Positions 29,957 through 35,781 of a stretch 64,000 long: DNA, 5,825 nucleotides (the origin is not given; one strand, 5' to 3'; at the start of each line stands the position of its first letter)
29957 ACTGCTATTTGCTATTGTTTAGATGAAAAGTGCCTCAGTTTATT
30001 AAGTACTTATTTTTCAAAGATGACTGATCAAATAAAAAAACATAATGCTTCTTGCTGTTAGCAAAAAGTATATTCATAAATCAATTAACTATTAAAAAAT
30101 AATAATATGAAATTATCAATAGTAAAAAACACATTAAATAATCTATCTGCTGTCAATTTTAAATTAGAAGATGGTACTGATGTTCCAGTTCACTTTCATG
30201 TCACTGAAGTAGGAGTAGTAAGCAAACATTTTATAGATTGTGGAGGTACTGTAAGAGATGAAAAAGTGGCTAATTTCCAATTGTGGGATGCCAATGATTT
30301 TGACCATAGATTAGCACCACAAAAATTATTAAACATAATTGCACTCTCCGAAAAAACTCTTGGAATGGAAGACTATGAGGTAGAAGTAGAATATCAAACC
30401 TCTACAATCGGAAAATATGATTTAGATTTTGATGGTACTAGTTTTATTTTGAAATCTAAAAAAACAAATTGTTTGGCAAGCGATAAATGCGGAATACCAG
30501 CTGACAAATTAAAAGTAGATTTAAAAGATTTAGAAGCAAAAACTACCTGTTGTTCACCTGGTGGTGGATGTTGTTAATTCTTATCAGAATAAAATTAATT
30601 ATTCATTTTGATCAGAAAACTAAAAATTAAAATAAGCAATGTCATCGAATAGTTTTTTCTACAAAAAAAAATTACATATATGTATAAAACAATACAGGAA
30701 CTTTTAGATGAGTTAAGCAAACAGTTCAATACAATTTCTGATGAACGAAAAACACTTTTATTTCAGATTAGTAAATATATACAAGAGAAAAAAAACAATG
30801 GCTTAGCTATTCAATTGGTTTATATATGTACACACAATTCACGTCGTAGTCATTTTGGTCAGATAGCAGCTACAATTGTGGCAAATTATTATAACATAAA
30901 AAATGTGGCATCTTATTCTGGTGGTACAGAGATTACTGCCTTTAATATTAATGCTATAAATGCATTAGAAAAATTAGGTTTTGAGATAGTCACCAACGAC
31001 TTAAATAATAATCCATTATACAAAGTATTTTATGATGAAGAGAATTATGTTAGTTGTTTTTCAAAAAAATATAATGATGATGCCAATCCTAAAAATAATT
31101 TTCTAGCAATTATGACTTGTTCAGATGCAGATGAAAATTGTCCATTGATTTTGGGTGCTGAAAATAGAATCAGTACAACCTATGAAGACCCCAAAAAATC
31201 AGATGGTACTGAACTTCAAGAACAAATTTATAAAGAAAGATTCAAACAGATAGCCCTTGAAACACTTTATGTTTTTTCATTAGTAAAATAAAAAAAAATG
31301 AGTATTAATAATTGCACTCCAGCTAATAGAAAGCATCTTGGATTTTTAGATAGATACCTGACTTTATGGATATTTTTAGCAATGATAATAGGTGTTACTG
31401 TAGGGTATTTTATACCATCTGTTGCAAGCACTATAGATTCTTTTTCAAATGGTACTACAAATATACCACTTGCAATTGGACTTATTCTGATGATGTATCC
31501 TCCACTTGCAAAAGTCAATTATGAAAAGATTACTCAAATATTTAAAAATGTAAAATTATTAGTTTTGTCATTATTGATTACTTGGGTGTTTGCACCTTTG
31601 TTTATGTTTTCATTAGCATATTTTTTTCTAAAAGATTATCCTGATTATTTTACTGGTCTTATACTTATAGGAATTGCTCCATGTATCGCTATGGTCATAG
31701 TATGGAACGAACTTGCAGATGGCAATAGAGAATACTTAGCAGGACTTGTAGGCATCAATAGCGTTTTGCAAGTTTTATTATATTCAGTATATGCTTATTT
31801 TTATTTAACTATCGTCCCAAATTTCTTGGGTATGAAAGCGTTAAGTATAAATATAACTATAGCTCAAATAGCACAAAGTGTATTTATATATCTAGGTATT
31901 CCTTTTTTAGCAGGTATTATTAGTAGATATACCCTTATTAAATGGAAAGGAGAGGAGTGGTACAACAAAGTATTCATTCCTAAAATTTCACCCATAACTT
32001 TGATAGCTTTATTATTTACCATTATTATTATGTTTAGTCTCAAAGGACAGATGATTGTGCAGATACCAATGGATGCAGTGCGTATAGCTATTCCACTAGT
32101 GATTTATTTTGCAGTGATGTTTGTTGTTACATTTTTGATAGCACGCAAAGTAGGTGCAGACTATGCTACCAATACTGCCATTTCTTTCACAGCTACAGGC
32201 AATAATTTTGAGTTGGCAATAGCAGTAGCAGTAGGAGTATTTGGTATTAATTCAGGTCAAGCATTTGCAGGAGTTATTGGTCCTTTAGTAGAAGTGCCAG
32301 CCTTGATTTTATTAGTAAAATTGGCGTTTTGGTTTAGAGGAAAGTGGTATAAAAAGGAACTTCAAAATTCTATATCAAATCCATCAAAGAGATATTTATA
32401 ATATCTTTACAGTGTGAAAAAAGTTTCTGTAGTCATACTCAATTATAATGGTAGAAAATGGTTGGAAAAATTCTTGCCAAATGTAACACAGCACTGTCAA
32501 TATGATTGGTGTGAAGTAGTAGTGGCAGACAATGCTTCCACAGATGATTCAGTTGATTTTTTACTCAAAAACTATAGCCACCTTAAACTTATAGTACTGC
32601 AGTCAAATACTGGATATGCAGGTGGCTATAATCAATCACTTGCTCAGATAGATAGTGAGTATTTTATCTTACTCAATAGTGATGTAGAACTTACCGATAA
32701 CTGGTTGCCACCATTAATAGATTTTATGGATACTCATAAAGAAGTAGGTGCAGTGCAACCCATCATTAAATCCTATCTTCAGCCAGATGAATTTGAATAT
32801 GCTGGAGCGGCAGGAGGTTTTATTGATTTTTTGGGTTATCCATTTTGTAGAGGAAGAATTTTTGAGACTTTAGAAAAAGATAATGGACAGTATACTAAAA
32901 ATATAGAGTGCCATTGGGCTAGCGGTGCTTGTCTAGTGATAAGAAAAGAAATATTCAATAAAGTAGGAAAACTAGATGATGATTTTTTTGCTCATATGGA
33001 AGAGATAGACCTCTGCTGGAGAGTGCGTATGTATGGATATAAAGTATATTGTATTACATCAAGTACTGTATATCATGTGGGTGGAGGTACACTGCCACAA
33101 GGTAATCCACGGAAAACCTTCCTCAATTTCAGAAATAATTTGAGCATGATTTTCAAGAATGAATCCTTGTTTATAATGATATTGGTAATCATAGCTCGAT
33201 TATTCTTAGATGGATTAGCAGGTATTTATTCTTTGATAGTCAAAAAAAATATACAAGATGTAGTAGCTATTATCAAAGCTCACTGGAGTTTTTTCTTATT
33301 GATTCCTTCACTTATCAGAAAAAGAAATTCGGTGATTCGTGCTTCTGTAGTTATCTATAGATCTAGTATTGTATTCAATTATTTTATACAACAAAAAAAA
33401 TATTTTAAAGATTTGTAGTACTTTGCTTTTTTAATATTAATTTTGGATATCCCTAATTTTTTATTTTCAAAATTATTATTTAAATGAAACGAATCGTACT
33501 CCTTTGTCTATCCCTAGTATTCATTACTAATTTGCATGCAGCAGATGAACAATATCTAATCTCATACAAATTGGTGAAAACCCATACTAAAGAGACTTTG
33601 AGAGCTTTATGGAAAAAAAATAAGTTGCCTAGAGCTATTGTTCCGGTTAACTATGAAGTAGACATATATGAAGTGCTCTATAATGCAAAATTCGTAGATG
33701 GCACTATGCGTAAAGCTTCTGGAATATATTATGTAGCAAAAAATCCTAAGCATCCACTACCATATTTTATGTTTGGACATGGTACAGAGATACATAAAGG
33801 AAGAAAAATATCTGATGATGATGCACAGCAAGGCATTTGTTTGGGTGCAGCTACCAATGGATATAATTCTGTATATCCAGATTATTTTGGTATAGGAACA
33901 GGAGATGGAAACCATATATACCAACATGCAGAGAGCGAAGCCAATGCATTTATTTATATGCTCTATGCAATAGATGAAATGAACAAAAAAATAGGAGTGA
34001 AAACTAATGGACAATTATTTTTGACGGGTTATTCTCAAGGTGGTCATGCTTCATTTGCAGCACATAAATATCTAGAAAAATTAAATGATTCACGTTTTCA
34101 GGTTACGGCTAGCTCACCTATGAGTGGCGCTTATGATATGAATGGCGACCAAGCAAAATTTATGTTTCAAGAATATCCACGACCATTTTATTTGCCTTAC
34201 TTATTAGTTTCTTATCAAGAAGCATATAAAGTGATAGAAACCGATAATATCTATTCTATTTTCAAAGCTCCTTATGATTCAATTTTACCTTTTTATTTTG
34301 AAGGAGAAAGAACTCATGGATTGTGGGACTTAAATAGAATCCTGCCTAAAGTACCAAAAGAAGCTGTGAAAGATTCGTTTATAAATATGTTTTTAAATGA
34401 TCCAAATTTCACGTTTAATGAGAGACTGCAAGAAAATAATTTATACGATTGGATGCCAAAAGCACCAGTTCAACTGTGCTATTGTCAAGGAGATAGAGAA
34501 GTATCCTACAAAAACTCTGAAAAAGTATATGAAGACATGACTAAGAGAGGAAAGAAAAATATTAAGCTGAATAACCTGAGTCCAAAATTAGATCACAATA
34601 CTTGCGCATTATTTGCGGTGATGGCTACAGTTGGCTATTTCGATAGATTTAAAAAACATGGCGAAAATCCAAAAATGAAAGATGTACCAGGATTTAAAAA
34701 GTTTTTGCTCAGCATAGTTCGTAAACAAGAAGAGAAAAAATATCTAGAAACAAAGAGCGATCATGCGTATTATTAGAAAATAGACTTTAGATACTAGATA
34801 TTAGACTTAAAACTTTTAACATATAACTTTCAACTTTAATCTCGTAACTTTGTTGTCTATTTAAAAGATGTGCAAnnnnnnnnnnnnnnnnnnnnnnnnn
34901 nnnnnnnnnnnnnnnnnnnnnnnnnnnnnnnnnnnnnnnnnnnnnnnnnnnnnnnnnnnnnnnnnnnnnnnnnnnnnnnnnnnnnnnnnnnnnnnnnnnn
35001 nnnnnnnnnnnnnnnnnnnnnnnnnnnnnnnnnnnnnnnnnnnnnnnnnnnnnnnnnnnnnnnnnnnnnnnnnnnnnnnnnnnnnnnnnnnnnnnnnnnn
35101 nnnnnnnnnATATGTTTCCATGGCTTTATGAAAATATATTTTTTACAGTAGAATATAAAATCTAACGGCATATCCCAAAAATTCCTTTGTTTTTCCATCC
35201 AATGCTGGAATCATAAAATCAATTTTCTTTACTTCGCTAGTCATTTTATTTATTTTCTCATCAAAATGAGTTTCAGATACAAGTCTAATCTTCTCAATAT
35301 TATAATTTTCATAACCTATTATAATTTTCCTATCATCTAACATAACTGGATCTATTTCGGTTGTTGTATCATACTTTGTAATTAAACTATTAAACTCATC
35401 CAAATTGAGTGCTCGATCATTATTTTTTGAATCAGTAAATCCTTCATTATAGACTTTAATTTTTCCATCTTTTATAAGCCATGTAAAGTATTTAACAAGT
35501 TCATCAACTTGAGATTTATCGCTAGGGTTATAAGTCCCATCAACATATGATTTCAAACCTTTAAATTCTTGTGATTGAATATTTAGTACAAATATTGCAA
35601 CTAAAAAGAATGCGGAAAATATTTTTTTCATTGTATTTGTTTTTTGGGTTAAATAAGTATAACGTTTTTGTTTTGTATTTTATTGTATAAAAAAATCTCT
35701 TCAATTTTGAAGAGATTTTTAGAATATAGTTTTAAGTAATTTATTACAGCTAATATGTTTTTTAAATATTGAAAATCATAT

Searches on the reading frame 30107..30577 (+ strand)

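Call 56: search_protein_families(library=pfam, proteins=[window:30107-30577:+], max_evalue=0.001)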
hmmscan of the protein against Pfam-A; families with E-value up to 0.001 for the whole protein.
window:30107-30577:+ (156 aa): 1 family
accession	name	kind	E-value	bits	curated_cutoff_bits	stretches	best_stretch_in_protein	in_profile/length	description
PF20001.5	DUF6428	-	9e-63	211.2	28.7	1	4-156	2-155/155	Family of unknown function (DUF6428)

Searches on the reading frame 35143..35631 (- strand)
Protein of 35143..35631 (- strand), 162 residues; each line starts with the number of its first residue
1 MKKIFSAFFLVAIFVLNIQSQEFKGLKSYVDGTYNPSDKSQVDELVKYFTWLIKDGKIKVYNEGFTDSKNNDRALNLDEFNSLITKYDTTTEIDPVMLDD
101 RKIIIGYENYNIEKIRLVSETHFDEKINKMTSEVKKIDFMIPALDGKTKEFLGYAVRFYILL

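Call 56: search_protein_families(library=pfam, proteins=[window:35143-35631:-], max_evalue=0.001)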
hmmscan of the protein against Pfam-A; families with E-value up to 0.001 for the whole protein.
window:35143-35631:- (162 aa): 1 family
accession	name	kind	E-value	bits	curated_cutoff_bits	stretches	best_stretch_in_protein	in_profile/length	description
PF19841.4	GldN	-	8.8e-05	22.7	23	1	40-146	30-131/228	Gliding motility associated protein GldN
